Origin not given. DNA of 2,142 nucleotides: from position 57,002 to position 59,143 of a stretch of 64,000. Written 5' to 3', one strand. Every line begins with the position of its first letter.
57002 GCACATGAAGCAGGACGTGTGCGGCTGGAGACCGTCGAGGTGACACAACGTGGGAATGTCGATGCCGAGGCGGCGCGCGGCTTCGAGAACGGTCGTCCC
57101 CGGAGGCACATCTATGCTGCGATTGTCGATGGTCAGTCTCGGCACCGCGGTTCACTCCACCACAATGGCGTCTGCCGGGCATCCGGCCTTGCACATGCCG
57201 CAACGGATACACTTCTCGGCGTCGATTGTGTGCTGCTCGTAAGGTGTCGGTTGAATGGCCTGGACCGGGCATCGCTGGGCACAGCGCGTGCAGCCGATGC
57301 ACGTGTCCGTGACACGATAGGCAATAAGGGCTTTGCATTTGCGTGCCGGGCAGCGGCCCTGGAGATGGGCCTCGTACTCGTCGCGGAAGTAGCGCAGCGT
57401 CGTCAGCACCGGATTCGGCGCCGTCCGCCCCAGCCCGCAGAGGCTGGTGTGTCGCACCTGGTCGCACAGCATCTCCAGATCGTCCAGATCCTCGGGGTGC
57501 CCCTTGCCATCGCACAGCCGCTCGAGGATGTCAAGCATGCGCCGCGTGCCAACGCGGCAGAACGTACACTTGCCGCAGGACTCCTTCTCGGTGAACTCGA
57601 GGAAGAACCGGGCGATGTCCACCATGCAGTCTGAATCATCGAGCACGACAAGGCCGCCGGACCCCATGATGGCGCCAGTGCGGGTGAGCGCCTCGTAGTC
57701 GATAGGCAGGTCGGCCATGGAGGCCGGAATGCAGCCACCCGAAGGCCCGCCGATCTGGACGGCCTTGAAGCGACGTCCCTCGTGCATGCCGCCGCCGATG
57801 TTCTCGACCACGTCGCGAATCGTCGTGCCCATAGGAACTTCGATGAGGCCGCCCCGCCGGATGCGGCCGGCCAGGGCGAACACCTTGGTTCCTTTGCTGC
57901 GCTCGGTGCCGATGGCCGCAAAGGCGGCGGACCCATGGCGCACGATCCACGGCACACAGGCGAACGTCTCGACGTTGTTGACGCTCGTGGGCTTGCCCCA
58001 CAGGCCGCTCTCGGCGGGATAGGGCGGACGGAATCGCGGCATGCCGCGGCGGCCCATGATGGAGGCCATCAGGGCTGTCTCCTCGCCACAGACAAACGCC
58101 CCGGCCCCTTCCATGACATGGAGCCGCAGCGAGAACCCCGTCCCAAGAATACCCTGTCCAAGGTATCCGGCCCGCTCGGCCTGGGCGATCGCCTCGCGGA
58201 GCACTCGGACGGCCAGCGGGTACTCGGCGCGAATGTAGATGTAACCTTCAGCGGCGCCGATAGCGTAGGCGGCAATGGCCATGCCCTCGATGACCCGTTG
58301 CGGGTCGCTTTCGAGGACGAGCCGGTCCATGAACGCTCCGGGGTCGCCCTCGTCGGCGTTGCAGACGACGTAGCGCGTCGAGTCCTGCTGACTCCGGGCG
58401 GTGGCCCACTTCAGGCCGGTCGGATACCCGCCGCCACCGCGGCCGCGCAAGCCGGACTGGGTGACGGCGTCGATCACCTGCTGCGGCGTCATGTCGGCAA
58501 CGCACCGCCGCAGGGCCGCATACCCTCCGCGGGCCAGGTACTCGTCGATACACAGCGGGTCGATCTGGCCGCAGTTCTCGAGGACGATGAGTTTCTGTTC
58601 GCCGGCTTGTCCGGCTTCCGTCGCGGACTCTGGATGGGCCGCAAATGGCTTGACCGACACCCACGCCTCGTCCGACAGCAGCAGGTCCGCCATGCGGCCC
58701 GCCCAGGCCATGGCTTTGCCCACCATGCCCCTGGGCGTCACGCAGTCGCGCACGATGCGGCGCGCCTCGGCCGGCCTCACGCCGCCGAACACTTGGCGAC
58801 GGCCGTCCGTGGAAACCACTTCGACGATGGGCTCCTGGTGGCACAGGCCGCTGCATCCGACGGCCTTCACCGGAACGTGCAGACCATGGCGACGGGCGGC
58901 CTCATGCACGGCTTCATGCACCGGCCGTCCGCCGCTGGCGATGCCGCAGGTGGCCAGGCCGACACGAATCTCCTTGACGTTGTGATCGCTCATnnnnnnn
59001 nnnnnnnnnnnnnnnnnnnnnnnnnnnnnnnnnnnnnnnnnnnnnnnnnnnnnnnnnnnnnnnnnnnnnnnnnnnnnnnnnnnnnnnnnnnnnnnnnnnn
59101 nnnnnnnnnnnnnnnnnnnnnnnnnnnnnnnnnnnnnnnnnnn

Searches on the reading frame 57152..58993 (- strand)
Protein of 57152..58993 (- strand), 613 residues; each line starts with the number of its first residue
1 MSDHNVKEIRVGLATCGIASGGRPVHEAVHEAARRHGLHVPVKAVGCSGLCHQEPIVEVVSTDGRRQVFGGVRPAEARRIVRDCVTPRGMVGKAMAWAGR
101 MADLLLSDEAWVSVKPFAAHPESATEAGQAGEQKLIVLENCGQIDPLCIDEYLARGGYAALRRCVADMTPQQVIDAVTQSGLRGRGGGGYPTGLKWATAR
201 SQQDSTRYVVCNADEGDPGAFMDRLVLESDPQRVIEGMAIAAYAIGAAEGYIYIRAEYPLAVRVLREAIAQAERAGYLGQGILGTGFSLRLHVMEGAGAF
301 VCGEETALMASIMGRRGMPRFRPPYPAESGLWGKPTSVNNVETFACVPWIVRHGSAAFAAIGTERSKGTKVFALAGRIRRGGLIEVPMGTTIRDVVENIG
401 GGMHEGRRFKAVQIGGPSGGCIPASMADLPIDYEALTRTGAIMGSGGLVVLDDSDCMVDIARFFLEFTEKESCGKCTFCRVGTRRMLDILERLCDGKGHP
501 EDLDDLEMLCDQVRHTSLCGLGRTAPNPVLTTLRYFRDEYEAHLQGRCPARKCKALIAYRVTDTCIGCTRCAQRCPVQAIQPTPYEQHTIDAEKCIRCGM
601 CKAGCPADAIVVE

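Call 9: search_protein_families(library=pfam, proteins=[window:57152-58993:-])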
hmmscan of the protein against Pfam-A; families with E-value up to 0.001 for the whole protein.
window:57152-58993:- (613 aa): 10 families
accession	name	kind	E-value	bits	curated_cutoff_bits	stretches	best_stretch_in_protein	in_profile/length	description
PF01512.22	Complex1_51K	-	9.4e-49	165.6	31.2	1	177-348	1-149/150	Nuo51 FMN-binding domain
PF10589.14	NADH_4Fe-4S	-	4.6e-35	119.8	23.5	1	459-543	1-85/85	NADH-ubiquinone oxidoreductase-F iron-sulfur binding region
PF00037.32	Fer4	-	6.1e-10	38.9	21.1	2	589-610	2-23/24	4Fe-4S binding domain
PF14697.11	Fer4_21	-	7.3e-10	39.3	35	1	562-610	5-57/59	4Fe-4S dicluster domain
PF12838.12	Fer4_7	-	2.6e-07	31.5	27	1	564-609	1-52/52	4Fe-4S dicluster domain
PF12837.12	Fer4_6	-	2.9e-07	30.5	25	1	589-610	3-24/24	4Fe-4S binding domain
PF10531.15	SLBB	-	4e-07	30.2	27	1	372-420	2-53/55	SLBB domain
PF12797.12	Fer4_2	-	4.6e-07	29.8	24.5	1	589-607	4-22/22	4Fe-4S binding domain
PF13237.11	Fer4_10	-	5.2e-07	29.9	25.5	1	559-606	3-53/53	4Fe-4S dicluster domain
PF13187.11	Fer4_9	-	7.2e-07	29.6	27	1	565-610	2-52/52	4Fe-4S dicluster domain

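Call 10: search_protein_families(library=ncbifam, proteins=[window:57152-58993:-])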
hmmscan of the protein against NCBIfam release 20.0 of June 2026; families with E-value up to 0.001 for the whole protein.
window:57152-58993:- (613 aa): 42 families (the best 25 are shown)
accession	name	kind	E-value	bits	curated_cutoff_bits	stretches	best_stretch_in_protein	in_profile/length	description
TIGR01959.1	nuoF_fam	equivalog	7.6e-148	492.3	558.65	1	144-543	9-409/410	NADH-quinone oxidoreductase subunit NuoF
NF008436.0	PRK11278.1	equivalog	1.1e-116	390.4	749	1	144-548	22-430/448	NADH-quinone oxidoreductase subunit NuoF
NF010120.0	PRK13596.1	equivalog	7.2e-110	367.5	389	1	147-546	18-419/433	NADH-quinone oxidoreductase subunit NuoF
TIGR01945.1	rnfC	subfamily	1.4e-16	60.1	245.95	1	166-272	117-221/435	RnfABCDGE type electron transport complex subunit C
TIGR04481.1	PR_assoc_PrdC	equivalog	7.1e-14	51.4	490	1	171-420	74-286/425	proline reductase-associated electron transfer protein PrdC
NF003454.1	PRK05035.1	equivalog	8.1e-14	51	345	1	166-272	119-222/556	electron transport complex subunit RsxC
NF058577.1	FdxA_fam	equivalog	1e-13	51.2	65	1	558-609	2-52/52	4Fe-4S ferredoxin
TIGR01944.1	rnfB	subfamily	6.9e-12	45.3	68.7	1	555-612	105-162/190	RnfABCDGE type electron transport complex subunit B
NF003475.0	PRK05113.1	equivalog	7e-10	39.1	203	1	555-611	105-161/190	electron transport complex subunit RsxB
NF041836.1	rnfB_Methano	equivalog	8.1e-10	38.6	445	1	519-611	176-263/265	Rnf electron transport complex subunit RnfB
NF005505.0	PRK07118.1-4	equivalog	1.3e-09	38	378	1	519-611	176-263/265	Fe-S cluster domain-containing protein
NF005415.0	PRK06991.1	equivalog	2e-09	37.5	281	1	557-611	79-133/284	electron transport complex subunit RsxB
NF006446.0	PRK08764.1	equivalog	3.2e-09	36.8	220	1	553-612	76-135/139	Rnf electron transport complex subunit RnfB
TIGR04105.1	FeFe_hydrog_B1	subfamily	4.1e-09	35.6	450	1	557-611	105-160/462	monomeric [FeFe] hydrogenase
NF045874.1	Vhu_polyferre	exception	1.8e-08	33.5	600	1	560-612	125-176/381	F420-non-reducing hydrogenase associated-polyferredoxin VhuB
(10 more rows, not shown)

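Call 12: search_solved_structures(query=window:57152-58993:-, max_evalue=1e-20)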
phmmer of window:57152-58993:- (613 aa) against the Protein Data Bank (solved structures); distinct sequences matched with E-value up to 1e-20: 63 (the best 60 are shown).
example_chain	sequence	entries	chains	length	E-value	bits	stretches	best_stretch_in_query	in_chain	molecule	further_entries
9n5u_B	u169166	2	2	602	1.7e-226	756.7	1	5-611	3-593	NfnB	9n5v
9bov_B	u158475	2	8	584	1.5e-225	753.7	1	133-613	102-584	NADH dehydrogenase (Quinone)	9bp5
8oh5_B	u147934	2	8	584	1.3e-218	730.7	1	119-613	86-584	NAD-reducing hydrogenase subunit HoxF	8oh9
7t2r_B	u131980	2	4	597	5.8e-205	685.6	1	17-610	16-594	NiFe hydrogenase subunit B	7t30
7q4v_B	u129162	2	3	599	7.5e-196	655.5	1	35-610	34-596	Iron hydrogenase HydB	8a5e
8a6t_B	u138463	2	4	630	2.3e-195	653.9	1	39-610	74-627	Electron bifurcating hydrogenase subunit HydB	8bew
7q4w_B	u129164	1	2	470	1.3e-187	628.3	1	149-610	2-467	Iron hydrogenase HydB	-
7p5h_B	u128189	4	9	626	1.9e-181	607.9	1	132-610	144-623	Fe-hydrogenase, subunit beta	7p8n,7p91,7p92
9mqx_B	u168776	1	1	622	3.6e-170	570.7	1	9-610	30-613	NADH:ubiquinone oxidoreductase, NADH-binding (51 kD) subunit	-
6vw7_B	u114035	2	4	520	1e-125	423.8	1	132-540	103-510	NAD-dependent formate dehydrogenase beta subunit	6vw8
9wxb_C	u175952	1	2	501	9.8e-120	404.1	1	130-540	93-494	Formate dehydrogenase beta subunit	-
6tg9_B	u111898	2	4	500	1.7e-115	390.1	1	133-540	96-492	Formate dehydrogenase subunit beta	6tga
7q5y_C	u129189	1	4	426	1.6e-114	386.8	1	148-544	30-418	NADH-quinone oxidoreductase subunit F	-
6hl2_B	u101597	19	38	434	1.7e-114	386.8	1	148-544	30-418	NADH-quinone oxidoreductase subunit F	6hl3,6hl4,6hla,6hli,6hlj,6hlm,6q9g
6q9c_B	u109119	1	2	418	2.4e-114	386.3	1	148-543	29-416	NADH-quinone oxidoreductase subunit F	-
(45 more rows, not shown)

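Call 49: search_solved_structures(query=window:57152-58993:-, max_evalue=1e-200, show_alignments=3)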
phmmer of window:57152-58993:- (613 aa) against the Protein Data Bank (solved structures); distinct sequences matched with E-value up to 1e-200: 4.
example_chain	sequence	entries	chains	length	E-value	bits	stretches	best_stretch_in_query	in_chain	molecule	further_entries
9n5u_B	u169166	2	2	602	1.7e-226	756.7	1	5-611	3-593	NfnB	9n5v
9bov_B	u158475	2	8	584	1.5e-225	753.7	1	133-613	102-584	NADH dehydrogenase (Quinone)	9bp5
8oh5_B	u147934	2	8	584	1.3e-218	730.7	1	119-613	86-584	NAD-reducing hydrogenase subunit HoxF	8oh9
7t2r_B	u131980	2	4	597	5.8e-205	685.6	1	17-610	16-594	NiFe hydrogenase subunit B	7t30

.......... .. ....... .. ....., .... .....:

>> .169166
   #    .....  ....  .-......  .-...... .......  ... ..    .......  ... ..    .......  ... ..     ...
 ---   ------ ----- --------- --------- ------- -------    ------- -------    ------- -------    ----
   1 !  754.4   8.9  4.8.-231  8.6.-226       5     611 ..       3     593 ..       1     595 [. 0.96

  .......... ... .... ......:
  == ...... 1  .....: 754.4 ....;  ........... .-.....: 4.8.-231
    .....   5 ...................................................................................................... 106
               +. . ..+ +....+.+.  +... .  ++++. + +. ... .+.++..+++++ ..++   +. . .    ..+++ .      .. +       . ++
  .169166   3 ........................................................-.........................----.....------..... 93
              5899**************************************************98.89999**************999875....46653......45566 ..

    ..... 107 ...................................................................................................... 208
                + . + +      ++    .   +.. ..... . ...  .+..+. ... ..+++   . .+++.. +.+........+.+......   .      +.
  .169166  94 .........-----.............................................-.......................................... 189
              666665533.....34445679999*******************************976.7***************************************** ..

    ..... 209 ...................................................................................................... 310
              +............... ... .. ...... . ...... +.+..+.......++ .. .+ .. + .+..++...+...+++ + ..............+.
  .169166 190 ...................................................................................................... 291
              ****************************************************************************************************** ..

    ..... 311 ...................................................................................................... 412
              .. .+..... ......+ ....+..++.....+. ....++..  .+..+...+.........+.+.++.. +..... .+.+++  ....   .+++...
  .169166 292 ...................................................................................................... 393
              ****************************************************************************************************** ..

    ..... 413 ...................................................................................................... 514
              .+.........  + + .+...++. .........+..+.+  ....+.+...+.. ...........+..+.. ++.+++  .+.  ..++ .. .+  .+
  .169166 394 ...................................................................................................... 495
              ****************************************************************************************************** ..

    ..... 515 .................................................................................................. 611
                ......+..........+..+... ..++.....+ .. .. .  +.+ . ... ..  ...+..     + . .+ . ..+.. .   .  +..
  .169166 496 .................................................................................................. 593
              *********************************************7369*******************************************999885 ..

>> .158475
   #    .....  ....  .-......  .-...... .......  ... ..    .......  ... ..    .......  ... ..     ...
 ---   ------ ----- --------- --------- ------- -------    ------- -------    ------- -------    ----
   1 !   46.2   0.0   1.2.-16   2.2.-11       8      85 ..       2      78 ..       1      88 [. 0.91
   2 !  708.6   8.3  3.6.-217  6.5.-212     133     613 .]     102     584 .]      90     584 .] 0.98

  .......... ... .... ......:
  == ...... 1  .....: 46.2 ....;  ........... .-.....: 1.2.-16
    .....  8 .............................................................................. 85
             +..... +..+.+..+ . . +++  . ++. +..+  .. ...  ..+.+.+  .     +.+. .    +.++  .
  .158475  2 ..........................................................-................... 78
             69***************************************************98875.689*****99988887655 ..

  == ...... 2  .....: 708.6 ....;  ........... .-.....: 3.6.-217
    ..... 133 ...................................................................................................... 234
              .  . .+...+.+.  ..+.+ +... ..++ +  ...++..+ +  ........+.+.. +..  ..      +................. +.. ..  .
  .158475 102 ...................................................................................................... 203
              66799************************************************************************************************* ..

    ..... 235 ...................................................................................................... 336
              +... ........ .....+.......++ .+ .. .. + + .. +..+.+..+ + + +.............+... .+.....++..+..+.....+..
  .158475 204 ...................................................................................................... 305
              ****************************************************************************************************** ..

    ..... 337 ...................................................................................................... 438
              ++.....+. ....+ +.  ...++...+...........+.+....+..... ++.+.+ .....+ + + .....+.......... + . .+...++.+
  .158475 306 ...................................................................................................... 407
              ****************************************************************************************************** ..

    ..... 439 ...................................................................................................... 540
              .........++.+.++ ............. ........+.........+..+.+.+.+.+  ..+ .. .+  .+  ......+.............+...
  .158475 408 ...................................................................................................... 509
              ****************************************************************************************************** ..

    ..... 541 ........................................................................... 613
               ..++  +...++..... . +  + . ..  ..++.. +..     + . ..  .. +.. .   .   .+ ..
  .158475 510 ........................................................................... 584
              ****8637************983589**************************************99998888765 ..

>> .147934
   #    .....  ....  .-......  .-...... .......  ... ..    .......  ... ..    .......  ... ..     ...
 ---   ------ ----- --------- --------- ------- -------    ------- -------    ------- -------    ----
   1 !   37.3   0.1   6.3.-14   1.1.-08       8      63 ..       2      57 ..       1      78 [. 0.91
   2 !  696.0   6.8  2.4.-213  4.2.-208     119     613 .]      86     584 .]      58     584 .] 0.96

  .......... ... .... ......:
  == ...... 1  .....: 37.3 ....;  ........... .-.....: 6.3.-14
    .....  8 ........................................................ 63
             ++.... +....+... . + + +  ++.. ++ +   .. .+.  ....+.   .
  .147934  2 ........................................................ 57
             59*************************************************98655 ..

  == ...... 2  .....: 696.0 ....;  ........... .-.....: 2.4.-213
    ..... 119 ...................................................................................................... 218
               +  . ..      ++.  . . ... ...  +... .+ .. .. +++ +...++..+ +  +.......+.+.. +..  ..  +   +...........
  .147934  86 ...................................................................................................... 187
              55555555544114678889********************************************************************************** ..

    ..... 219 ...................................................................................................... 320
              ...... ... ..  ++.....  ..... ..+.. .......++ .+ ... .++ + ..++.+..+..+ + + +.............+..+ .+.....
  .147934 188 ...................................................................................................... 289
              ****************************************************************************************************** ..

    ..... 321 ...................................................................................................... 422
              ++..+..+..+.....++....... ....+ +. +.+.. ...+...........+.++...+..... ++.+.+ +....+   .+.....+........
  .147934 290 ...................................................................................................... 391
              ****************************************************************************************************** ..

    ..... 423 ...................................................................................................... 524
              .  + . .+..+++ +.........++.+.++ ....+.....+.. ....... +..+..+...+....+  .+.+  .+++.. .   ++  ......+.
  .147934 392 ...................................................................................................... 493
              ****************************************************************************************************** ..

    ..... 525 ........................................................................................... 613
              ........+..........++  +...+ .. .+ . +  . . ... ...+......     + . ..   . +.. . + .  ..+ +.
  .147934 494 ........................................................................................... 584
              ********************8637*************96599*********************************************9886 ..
